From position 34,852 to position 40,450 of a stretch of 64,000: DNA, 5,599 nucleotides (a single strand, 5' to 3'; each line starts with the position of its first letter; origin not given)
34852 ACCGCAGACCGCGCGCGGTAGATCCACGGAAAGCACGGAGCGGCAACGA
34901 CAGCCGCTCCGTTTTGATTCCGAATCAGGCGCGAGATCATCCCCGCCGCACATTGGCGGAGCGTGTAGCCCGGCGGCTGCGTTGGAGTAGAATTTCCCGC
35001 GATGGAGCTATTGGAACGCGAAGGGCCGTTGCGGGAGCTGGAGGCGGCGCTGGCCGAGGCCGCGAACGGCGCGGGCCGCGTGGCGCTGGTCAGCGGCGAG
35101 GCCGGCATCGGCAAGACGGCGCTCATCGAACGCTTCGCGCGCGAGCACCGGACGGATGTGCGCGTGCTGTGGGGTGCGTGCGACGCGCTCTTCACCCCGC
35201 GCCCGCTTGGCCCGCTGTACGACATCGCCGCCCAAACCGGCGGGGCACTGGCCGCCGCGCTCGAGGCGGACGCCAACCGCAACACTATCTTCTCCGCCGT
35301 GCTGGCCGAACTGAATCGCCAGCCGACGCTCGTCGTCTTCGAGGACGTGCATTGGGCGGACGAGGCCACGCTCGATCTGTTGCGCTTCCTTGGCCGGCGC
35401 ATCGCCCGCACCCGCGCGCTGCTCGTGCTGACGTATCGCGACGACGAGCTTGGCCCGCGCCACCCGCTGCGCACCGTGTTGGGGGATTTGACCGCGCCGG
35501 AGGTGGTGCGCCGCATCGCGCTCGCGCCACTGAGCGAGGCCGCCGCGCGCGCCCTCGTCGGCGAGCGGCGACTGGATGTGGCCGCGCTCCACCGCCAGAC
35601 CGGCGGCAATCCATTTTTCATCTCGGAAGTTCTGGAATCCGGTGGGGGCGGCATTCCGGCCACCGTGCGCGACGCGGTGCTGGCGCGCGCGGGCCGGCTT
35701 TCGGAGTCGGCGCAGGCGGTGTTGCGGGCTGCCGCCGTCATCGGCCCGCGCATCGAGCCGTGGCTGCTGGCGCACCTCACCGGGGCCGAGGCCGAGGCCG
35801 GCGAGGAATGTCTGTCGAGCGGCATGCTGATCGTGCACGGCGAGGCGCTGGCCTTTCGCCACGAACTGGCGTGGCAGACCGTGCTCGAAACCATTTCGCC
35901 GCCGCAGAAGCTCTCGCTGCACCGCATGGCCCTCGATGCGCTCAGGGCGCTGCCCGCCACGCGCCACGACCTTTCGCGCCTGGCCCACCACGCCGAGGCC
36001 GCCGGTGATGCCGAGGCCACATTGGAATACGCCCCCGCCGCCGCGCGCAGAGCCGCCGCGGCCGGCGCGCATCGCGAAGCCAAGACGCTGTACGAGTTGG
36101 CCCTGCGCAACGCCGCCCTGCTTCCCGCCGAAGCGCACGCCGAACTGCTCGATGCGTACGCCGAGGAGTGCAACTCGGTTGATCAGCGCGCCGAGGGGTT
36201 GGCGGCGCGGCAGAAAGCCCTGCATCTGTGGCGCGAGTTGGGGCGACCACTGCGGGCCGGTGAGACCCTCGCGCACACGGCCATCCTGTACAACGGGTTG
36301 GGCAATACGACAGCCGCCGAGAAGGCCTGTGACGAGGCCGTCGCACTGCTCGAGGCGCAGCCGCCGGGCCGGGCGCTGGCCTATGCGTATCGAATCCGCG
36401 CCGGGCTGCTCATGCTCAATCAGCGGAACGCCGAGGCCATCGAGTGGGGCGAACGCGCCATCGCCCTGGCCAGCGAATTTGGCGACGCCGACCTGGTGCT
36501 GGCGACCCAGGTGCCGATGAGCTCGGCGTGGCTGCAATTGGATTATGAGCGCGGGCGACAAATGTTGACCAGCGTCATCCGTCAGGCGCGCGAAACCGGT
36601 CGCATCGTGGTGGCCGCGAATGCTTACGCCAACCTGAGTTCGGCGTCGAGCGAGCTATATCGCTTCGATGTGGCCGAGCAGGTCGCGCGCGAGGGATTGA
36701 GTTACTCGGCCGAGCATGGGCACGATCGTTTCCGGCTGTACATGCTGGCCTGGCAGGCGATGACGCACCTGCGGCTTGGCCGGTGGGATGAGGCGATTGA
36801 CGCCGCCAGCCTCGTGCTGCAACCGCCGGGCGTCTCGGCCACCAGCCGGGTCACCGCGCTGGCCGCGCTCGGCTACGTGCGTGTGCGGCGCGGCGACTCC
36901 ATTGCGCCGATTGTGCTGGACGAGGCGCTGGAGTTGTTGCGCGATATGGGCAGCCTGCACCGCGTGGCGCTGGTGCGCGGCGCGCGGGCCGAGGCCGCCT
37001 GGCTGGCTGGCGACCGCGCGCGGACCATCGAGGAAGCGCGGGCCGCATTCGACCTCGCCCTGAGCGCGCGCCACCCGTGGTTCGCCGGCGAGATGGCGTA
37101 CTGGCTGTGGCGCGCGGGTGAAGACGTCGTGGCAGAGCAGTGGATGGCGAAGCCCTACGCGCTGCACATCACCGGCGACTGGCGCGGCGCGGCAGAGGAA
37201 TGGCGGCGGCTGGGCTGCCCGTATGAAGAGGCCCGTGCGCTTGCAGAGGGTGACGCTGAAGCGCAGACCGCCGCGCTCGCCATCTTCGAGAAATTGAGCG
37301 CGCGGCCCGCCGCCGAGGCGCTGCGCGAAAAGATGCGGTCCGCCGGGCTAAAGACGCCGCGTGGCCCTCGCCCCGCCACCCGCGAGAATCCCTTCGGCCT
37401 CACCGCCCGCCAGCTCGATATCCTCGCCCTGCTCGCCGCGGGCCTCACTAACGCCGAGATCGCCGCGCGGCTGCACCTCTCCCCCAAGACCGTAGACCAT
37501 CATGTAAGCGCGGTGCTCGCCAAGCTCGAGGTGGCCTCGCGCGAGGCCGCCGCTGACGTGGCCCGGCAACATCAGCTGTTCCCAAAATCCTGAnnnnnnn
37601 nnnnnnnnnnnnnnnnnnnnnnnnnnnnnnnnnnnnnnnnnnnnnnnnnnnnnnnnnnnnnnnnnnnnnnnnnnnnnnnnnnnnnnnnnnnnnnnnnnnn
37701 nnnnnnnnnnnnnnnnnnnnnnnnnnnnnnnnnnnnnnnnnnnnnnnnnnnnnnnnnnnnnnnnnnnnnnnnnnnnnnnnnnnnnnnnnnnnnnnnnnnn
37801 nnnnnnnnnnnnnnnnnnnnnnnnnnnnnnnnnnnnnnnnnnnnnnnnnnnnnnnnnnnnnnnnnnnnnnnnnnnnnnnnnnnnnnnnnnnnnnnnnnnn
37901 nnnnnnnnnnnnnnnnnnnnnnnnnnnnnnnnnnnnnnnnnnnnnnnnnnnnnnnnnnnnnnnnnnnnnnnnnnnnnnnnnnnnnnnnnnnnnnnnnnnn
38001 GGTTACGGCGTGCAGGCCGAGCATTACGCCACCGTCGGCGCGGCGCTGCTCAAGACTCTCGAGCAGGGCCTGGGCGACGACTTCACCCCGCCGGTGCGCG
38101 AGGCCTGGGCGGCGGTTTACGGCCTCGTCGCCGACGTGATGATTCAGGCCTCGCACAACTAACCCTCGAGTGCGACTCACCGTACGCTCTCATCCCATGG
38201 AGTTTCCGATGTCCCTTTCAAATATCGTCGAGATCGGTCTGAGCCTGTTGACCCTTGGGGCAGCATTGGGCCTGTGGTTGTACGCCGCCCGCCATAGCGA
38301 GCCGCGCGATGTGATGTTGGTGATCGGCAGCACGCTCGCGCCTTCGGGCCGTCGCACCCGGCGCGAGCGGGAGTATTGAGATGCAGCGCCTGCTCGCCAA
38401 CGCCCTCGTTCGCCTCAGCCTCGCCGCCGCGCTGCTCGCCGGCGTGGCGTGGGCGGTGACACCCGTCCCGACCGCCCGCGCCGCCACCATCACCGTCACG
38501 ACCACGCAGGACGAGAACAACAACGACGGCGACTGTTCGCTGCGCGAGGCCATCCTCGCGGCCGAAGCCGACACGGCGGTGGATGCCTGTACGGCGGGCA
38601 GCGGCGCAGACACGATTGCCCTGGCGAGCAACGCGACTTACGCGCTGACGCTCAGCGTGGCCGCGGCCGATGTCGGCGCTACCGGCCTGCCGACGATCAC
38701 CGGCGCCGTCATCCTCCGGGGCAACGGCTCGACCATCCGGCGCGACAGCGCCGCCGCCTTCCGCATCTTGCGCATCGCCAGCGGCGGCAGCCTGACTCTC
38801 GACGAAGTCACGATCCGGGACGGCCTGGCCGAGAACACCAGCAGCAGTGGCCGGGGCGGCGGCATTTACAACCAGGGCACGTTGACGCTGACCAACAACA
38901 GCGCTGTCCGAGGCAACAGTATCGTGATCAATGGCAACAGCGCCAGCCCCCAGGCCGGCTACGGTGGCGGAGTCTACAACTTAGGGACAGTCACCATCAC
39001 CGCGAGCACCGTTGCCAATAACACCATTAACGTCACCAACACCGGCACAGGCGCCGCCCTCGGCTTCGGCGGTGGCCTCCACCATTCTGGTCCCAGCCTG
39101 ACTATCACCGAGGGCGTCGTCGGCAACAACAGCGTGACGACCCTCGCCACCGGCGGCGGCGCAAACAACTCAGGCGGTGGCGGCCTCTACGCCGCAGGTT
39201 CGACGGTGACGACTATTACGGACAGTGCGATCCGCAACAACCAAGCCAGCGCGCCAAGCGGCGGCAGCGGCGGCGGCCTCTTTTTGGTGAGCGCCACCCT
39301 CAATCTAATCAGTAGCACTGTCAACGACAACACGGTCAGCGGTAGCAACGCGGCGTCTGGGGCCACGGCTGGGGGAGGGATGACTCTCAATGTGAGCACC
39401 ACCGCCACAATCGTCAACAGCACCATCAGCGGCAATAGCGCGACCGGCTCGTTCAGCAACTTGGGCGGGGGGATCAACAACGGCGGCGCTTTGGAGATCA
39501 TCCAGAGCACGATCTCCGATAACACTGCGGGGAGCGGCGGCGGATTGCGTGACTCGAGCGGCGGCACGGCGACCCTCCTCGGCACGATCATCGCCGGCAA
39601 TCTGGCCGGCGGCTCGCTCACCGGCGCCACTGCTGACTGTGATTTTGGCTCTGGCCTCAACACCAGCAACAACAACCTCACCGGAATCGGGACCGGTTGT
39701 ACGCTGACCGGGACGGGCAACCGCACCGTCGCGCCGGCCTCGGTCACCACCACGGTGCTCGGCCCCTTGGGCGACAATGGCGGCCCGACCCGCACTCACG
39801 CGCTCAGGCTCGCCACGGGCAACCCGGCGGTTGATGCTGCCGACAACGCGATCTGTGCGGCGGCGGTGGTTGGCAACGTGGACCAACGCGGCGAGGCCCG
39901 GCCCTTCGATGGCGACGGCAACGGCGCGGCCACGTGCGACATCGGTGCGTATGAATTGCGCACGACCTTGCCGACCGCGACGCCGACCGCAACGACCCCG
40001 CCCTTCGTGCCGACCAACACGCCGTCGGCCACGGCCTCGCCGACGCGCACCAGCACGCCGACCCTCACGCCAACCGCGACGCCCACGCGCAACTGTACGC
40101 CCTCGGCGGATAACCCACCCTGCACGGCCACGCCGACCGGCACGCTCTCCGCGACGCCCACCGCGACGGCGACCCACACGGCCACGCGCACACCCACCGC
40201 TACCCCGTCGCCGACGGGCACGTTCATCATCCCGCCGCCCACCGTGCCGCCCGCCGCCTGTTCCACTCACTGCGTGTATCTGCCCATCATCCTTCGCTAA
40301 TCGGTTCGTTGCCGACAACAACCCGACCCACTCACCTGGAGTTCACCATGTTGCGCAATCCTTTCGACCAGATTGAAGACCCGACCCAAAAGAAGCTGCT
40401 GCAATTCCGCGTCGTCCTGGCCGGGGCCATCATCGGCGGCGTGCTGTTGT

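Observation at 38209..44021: Five-gene secreted/membrane cluster whose two large exported proteins share a YLP[IL]I[IL]R-COOH tail: possible undescribed sorting or processing signal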

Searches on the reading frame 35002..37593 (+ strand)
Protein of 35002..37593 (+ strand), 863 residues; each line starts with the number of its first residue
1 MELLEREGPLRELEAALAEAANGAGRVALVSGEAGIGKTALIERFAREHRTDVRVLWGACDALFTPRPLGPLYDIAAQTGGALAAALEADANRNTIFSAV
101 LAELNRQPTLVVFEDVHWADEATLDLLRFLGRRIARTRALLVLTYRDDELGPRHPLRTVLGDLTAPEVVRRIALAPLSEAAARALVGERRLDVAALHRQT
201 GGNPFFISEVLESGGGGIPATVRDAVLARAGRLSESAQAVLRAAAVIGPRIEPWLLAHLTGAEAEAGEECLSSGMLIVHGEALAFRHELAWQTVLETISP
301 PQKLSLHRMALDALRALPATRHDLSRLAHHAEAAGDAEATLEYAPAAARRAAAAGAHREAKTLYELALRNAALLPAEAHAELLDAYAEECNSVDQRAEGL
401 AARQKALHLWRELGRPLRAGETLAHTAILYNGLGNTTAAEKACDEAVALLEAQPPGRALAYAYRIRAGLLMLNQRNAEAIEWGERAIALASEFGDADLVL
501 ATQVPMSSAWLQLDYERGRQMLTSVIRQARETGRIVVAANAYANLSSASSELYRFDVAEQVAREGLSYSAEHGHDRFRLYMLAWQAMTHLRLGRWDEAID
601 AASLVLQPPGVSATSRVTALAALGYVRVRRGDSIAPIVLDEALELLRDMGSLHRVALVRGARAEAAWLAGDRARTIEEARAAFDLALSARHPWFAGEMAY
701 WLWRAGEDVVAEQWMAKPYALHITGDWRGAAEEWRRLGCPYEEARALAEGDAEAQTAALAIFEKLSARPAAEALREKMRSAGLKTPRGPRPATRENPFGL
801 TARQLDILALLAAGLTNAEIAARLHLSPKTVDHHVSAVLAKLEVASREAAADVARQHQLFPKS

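Call 3: search_protein_families(library=pfam, proteins=[window:35002-37593:+], max_evalue=0.01)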
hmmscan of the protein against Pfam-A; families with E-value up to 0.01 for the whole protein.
window:35002-37593:+ (863 aa): 11 families
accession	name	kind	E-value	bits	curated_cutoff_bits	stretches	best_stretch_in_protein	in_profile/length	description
PF13191.12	AAA_16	-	2.3e-21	77.5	32.6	1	3-142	2-166/167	AAA ATPase domain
PF00196.25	GerE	-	3.4e-17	62.2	23.5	1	800-854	3-57/57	Bacterial regulatory proteins, luxR family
PF13401.12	AAA_22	-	2.6e-07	31.4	27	1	26-132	6-109/130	AAA domain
PF08281.18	Sigma70_r4_2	-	1.5e-05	25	25.7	1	800-842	11-54/54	Sigma-70, region 4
PF13384.12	HTH_23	-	3.4e-05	24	24.6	1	803-835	6-38/50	Homeodomain-like domain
PF13412.12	HTH_24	-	0.00027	20.9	21.9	1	803-836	4-39/48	Winged helix-turn-helix DNA-binding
PF13936.12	HTH_38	-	0.0013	18.8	27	1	807-835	13-41/44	Helix-turn-helix domain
PF05729.18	NACHT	-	0.0022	18.3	26.7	0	26-53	1-28/167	NACHT domain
PF25199.1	nSTAND_NTPase5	-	0.0033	17.7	34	0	13-62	24-80/145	Novel STAND NTPase 5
PF01022.26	HTH_5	-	0.0064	16.8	22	0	805-835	5-36/47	Bacterial regulatory protein, arsR family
PF05621.17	TniB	-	0.0098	15.8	22.4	0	10-52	20-62/189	Bacterial TniB protein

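Call 4: search_protein_families(library=ncbifam, proteins=[window:35002-37593:+], max_evalue=0.01)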
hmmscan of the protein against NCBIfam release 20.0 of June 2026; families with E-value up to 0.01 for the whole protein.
window:35002-37593:+ (863 aa): 22 families
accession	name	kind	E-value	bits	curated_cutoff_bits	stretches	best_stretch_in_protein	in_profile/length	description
TIGR03903.1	TOMM_kin_cyc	equivalog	6.3e-14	50.8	705.75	2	99-360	626-910/1267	TOMM system kinase/cyclase fusion protein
NF052366.1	photon_PedR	equivalog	1e-11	44.9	120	1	800-849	3-52/74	photosynthetic electron transport-dependent transcriptional regulator PedR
NF047785.1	respo_reg_MadR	equivalog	7.7e-11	41.7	300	1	797-857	146-206/209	MadR family response regulator transcription factor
NF003420.0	PRK04841.1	equivalog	1.5e-10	39.8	537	1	799-856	838-895/903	HTH-type transcriptional regulator MalT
NF007708.0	PRK10403.1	equivalog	4.3e-10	39.4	343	1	793-851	146-205/215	nitrate/nitrite response regulator protein NarP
NF007935.0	PRK10651.1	equivalog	4.2e-09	35.9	250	1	787-858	143-214/216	two-component system response regulator NarL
TIGR03020.2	EpsA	equivalog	5.6e-09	36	170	1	795-851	185-242/247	XrtB/PEP-CTERM-associated transcriptional regulator EpsA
NF041232.1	BagY_FevT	exception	2.4e-08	33.2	700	1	798-848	295-345/367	LuxR family transcriptional regulator BagY/FevT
TIGR03541.1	reg_near_HchA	equivalog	2.6e-07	30.4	215.6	1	798-854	170-226/232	PA1136 family autoinducer-binding transcriptional regulator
NF007403.0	PRK09935.1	equivalog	3.3e-07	30.1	271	1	798-859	148-209/210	fimbria biosynthesis transcriptional regulator FimZ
NF041830.1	RR_TF_ErdR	exception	1e-06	28.6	390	1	799-856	150-207/213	response regulator transcription factor ErdR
NF052445.1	RespRegMctR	equivalog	1.8e-06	27.5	300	1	796-847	141-192/205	two-component system response regulator MctR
NF007505.1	PRK10100.1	equivalog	2.7e-06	27.2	250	1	796-855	141-200/204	biofilm master transcriptional regulator CsgD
NF011896.0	PRK15369.1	equivalog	2.8e-06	27.1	242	1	794-846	144-196/211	two component system response regulator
NF007685.0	PRK10360.1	equivalog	1.1e-05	25.4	258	1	794-846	134-184/196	response regulator transcription factor UhpA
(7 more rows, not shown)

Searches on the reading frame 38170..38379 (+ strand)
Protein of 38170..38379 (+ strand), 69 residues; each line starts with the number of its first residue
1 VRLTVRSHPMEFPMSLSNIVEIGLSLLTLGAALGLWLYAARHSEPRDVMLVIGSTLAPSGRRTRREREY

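Call 3: search_protein_families(library=pfam, proteins=[window:38170-38379:+], max_evalue=0.01)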
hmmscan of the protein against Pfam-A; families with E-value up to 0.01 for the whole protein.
window:38170-38379:+ (69 aa): 0 families

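Call 4: search_protein_families(library=ncbifam, proteins=[window:38170-38379:+], max_evalue=0.01)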
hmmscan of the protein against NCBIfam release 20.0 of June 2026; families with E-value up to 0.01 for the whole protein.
window:38170-38379:+ (69 aa): 0 families

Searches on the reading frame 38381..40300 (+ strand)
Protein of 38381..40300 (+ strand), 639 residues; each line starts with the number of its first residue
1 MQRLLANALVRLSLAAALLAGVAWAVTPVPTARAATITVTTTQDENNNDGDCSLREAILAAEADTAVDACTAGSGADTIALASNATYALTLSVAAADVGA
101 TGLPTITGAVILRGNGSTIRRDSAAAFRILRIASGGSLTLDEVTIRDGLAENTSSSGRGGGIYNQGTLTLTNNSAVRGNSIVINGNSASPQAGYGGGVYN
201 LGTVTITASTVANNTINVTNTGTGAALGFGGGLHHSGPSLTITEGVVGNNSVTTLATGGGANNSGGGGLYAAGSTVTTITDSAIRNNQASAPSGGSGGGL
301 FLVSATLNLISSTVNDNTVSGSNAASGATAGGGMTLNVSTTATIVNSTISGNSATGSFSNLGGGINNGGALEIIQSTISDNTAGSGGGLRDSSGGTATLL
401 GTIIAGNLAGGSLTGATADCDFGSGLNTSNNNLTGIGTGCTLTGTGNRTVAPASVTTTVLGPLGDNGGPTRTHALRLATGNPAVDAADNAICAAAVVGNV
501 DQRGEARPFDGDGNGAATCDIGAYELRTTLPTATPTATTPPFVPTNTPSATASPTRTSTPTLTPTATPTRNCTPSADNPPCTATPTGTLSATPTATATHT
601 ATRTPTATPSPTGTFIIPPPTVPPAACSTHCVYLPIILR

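Call 3: search_protein_families(library=pfam, proteins=[window:38381-40300:+], max_evalue=0.01)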
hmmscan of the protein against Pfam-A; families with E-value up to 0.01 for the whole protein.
window:38381-40300:+ (639 aa): 0 families

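Call 4: search_protein_families(library=ncbifam, proteins=[window:38381-40300:+], max_evalue=0.01)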
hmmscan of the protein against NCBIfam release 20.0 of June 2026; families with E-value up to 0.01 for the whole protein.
window:38381-40300:+ (639 aa): 3 families
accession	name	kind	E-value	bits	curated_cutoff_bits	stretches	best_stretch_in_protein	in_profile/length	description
NF041518.1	choice_anch_Q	domain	8e-16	58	25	1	460-526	4-57/58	choice-of-anchor Q domain-containing protein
TIGR04214.1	CSLREA_Nterm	domain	5.5e-10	38.9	25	1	37-61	1-26/27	CSLREA domain-containing protein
TIGR04212.1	GlyGly_RbtA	equivalog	1.2e-08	33.7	295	1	31-254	16-237/605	rhombotarget A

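Call 37: find_homologous_proteins(query=window:38381-40297:+)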
Query window:38381-40297:+ (639 aa): 4649 proteins with E <= 0.001 among 8000 candidates; the best 120 are listed.
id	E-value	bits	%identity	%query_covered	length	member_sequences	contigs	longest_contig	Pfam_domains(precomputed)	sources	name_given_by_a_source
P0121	0.0e+0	1301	100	100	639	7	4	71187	-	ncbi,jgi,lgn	jgi:CSLREA domain-containing protein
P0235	8.3e-208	710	69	76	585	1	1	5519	PF13229.13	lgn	-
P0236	5.1e-201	688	65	82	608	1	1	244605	-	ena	-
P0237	1.4e-108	382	40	58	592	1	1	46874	-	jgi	-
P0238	2.5e-106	375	62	53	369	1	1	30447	-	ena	-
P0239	9.1e-77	277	36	81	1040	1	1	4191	-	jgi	jgi:hypothetical protein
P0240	9.5e-76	274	34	83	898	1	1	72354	-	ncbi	-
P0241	1.9e-74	270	37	48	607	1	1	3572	-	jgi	jgi:CSLREA domain-containing protein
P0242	1.5e-73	267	40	43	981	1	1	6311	PF13229.13,PF13473.13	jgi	jgi:CSLREA domain-containing protein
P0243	9.9e-73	264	35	82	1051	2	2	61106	PF13229.13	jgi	jgi:hypothetical protein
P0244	3.1e-72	262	33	77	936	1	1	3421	PF13229.13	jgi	jgi:CSLREA domain-containing protein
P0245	3.3e-70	256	37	75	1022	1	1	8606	PF13229.13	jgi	jgi:hypothetical protein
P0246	1.0e-69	254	41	16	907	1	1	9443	-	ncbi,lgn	-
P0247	2.3e-69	253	36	81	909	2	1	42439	-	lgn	-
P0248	1.3e-68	250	35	77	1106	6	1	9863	PF13229.13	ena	-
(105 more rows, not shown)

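Call 46: search_protein_families(library=ncbifam, proteins=[window:38381-40297:+], max_evalue=10)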
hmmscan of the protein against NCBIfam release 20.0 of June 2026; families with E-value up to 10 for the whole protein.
window:38381-40297:+ (639 aa): 3 families
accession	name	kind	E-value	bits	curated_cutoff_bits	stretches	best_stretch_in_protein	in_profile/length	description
NF041518.1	choice_anch_Q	domain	8e-16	58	25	1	460-526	4-57/58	choice-of-anchor Q domain-containing protein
TIGR04214.1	CSLREA_Nterm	domain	5.5e-10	38.9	25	1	37-61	1-26/27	CSLREA domain-containing protein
TIGR04212.1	GlyGly_RbtA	equivalog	1.2e-08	33.7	295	1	31-254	16-237/605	rhombotarget A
